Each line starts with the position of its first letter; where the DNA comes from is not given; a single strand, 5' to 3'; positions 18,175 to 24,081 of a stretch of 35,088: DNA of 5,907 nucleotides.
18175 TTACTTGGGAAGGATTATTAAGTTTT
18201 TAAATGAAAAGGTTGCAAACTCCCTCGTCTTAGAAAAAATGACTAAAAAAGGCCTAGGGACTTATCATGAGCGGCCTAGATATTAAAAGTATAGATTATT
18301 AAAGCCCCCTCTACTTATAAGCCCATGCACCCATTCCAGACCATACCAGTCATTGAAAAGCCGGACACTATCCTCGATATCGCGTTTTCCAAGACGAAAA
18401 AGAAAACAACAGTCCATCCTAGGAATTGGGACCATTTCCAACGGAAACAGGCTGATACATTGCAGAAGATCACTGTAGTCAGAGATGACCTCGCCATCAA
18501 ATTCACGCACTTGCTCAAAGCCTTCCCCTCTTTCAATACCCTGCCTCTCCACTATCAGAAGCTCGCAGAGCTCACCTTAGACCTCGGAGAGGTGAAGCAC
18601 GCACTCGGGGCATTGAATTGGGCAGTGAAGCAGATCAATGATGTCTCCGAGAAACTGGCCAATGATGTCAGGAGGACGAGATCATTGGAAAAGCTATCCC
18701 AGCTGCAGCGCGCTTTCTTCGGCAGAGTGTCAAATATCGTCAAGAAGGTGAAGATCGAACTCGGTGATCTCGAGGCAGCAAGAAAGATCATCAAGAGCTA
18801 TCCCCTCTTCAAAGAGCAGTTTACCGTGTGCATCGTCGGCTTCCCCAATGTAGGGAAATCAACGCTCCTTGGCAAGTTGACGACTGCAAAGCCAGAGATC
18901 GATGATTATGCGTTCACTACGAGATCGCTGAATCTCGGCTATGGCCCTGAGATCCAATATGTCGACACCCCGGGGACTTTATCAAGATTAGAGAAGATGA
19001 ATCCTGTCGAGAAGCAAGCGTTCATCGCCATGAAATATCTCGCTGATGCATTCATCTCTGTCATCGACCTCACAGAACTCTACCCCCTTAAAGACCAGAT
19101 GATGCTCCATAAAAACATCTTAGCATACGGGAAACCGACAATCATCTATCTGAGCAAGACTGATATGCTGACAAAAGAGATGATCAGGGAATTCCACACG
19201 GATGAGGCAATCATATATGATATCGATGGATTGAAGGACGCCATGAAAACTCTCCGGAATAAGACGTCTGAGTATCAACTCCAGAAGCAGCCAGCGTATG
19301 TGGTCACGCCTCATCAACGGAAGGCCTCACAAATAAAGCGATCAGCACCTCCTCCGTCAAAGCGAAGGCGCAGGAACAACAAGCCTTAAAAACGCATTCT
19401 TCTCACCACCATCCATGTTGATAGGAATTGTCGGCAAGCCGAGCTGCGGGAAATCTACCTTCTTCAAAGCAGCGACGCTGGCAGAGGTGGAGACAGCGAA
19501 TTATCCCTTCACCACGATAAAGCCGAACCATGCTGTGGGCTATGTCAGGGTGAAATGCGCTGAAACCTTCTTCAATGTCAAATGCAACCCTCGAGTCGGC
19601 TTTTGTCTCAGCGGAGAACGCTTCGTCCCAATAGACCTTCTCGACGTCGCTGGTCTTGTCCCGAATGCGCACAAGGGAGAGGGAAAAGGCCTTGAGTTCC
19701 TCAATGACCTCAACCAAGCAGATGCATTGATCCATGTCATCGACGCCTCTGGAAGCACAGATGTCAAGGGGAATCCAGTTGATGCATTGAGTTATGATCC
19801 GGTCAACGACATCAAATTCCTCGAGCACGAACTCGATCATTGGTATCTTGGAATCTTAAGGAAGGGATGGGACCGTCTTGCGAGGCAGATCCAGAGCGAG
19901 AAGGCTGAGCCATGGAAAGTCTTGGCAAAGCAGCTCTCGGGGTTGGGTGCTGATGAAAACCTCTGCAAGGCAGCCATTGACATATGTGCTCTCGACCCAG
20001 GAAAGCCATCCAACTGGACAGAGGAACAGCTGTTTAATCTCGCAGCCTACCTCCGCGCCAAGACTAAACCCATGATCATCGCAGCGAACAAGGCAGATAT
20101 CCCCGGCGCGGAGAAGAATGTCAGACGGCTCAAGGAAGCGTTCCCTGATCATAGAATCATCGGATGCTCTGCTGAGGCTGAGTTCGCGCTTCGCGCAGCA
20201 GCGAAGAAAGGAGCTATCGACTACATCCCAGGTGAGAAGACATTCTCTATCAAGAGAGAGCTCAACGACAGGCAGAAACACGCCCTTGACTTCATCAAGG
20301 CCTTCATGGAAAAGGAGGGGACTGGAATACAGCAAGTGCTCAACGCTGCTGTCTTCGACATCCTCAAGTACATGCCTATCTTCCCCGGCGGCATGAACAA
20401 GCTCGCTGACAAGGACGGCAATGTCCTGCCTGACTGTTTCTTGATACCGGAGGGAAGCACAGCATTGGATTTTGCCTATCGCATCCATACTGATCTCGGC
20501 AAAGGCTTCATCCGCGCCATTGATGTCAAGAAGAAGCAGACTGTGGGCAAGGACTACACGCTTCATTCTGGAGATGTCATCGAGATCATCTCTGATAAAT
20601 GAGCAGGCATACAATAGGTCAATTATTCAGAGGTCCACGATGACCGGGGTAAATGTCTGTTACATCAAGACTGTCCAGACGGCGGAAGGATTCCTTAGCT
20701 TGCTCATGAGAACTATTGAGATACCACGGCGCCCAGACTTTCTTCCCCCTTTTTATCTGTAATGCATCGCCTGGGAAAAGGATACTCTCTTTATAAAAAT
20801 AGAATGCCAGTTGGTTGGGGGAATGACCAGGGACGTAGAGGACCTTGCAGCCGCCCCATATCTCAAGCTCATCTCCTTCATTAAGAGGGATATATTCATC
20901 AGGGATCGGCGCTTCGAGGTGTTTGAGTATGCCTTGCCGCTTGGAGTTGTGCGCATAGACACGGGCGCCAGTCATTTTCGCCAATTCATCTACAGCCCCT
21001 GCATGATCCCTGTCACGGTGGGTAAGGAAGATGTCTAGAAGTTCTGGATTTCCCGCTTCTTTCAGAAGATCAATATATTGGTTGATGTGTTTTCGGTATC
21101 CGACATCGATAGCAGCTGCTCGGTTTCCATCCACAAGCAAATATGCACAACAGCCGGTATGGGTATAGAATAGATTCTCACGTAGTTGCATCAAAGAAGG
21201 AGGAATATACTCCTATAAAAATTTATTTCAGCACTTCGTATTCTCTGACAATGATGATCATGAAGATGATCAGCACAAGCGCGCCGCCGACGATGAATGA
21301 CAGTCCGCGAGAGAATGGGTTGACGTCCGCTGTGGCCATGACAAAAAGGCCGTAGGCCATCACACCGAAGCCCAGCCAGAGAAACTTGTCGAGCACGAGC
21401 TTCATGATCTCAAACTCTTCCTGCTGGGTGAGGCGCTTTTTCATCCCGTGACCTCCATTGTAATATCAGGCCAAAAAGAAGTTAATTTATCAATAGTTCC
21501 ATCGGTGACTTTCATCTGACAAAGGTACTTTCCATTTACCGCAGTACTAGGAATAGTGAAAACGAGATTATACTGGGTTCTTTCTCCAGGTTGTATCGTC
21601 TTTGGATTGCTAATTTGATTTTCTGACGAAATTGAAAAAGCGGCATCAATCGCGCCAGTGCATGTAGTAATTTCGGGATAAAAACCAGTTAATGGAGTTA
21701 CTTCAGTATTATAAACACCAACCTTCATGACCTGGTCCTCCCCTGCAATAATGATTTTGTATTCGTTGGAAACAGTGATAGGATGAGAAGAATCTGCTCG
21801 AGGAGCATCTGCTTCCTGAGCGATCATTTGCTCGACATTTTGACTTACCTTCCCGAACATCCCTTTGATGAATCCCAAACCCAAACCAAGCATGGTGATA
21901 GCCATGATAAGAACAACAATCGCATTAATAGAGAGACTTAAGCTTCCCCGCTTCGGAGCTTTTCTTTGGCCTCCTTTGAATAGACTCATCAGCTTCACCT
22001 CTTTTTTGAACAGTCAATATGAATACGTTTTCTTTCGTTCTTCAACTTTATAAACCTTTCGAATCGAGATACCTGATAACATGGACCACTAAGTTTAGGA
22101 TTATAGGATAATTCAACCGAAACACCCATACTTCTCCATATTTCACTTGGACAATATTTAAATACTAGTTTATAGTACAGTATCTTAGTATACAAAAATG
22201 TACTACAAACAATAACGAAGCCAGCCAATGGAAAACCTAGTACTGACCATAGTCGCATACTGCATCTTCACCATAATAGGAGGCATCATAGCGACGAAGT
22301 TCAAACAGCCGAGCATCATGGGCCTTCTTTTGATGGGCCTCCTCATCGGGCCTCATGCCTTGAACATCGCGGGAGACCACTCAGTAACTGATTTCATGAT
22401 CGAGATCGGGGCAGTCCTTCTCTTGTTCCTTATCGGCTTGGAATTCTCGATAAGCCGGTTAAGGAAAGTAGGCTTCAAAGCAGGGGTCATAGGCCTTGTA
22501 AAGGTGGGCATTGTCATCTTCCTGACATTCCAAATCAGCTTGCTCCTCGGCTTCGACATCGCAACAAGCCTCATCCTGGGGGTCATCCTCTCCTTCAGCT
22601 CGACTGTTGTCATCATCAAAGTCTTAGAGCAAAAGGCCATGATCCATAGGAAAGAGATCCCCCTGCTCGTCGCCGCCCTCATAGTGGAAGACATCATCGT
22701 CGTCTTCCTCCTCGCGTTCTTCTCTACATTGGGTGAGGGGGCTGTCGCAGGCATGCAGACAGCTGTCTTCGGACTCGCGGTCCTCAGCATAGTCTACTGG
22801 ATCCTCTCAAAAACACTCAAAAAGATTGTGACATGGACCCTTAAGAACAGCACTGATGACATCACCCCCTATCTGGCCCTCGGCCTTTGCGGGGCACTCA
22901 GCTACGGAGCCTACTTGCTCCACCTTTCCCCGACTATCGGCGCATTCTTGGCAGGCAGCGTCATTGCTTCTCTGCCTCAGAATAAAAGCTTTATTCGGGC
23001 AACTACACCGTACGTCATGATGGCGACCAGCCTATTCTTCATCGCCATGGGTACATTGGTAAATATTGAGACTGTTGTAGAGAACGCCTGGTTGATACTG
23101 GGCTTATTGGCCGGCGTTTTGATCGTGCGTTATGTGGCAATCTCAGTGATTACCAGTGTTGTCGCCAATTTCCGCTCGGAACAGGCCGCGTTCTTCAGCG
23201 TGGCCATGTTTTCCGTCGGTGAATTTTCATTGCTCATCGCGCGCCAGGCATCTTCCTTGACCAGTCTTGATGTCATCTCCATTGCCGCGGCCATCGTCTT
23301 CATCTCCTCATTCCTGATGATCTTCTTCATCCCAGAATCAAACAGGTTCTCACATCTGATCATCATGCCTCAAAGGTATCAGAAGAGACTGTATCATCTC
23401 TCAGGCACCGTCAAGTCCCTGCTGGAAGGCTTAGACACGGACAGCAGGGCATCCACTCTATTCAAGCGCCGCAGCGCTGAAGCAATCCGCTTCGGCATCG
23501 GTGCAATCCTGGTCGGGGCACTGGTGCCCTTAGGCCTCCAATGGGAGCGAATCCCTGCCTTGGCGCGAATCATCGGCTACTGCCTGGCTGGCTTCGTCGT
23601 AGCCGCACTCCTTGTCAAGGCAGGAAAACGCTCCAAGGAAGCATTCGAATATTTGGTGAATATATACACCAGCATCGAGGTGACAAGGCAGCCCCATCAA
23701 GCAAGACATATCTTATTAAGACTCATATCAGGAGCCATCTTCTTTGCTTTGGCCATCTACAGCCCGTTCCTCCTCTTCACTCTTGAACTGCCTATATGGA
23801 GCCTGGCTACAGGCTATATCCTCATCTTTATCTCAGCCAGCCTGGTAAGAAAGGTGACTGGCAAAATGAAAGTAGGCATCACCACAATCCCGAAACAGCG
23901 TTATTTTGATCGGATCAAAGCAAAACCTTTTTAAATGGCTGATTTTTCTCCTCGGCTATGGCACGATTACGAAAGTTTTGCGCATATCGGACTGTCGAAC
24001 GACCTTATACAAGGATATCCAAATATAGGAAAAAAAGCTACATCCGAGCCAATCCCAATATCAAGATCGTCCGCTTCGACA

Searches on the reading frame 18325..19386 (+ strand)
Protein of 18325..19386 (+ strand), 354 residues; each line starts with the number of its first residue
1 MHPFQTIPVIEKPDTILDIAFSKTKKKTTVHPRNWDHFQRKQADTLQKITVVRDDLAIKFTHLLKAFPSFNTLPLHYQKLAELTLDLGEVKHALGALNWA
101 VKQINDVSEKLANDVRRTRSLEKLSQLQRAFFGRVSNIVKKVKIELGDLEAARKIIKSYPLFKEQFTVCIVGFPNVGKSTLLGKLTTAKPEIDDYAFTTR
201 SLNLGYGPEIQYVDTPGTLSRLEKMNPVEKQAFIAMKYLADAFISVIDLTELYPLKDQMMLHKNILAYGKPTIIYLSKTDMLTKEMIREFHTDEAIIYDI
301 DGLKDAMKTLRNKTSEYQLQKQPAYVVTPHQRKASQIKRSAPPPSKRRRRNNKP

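Call 22: search_protein_families(library=pfam, proteins=[window:18325-19386:+], max_evalue=0.001)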
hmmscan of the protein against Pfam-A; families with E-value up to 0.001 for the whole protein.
window:18325-19386:+ (354 aa): 5 families
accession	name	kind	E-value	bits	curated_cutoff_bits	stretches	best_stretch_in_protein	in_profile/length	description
PF17835.6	NOG1_N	-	1.3e-24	87.6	22.9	1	4-160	1-157/160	NOG1 N-terminal helical domain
PF01926.29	MMR_HSR1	-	1.8e-19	70.3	21.9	1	167-278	1-113/113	50S ribosome-binding GTPase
PF02421.24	FeoB_N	-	1.9e-12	47.4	27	1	167-287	2-123/156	Ferrous iron transport protein B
PF06858.20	NOG1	-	5.9e-08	32.8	27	1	228-280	2-58/58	Nucleolar GTP-binding protein 1 (NOG1)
PF00009.33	GTP_EFTU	-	0.00048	20.2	26.5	0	166-194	4-32/188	Elongation factor Tu GTP binding domain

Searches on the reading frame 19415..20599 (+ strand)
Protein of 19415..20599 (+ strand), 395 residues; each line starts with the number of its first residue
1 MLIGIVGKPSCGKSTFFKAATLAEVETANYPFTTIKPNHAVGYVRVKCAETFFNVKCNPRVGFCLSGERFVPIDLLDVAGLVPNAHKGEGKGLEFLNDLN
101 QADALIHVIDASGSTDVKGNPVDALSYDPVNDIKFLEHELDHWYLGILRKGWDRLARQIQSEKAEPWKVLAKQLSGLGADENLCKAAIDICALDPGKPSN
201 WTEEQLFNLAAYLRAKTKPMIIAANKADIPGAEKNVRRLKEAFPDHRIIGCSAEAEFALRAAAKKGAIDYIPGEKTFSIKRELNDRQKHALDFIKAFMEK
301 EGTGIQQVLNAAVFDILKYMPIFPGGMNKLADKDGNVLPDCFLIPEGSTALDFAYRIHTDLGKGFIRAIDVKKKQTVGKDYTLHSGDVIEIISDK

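Call 22: search_protein_families(library=pfam, proteins=[window:19415-20599:+], max_evalue=0.001)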
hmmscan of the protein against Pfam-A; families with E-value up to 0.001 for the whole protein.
window:19415-20599:+ (395 aa): 5 families
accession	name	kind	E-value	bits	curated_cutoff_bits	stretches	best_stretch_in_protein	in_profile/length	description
PF08438.16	YGR210-like_G4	-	3.3e-32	111.6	24.7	1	223-324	1-105/108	Obg-like GTPase YGR210-like, G4 motif-containing domain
PF01926.29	MMR_HSR1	-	2.2e-16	60.4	21.9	1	3-114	2-89/113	50S ribosome-binding GTPase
PF02824.27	TGS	-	3.6e-14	53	22.2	1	337-392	10-59/60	TGS domain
PF02421.24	FeoB_N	-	1.2e-05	25.4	27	1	3-39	3-39/156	Ferrous iron transport protein B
PF06071.19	YchF-GTPase_C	-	1.3e-05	25.6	27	0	343-369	16-42/84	Protein of unknown function (DUF933)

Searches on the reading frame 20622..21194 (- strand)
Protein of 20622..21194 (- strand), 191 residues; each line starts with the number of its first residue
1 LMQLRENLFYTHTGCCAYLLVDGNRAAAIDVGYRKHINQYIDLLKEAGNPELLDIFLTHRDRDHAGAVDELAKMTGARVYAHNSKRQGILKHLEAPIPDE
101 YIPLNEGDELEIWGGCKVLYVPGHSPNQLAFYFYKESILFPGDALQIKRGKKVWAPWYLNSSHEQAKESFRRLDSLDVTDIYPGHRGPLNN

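Call 22: search_protein_families(library=pfam, proteins=[window:20622-21194:-], max_evalue=0.001)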
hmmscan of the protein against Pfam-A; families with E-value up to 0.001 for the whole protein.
window:20622-21194:- (191 aa): 2 families
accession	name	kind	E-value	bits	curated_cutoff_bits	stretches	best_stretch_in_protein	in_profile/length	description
PF00753.33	Lactamase_B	-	3.5e-17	63.4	22.7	1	17-185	8-196/196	Metallo-beta-lactamase superfamily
PF19583.5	ODP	-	2.4e-10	41.1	27.2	1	15-155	3-147/194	ODP family beta lactamase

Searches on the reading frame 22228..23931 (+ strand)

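Call 23: search_protein_families(library=pfam, proteins=[window:22228-23931:+], max_evalue=0.001)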
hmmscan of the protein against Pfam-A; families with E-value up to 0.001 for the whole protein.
window:22228-23931:+ (568 aa): 1 family
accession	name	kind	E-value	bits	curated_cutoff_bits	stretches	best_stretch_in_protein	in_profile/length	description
PF00999.27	Na_H_Exchanger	-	1.4e-44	153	26.2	1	14-364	3-368/375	Sodium/hydrogen exchanger, transmembrane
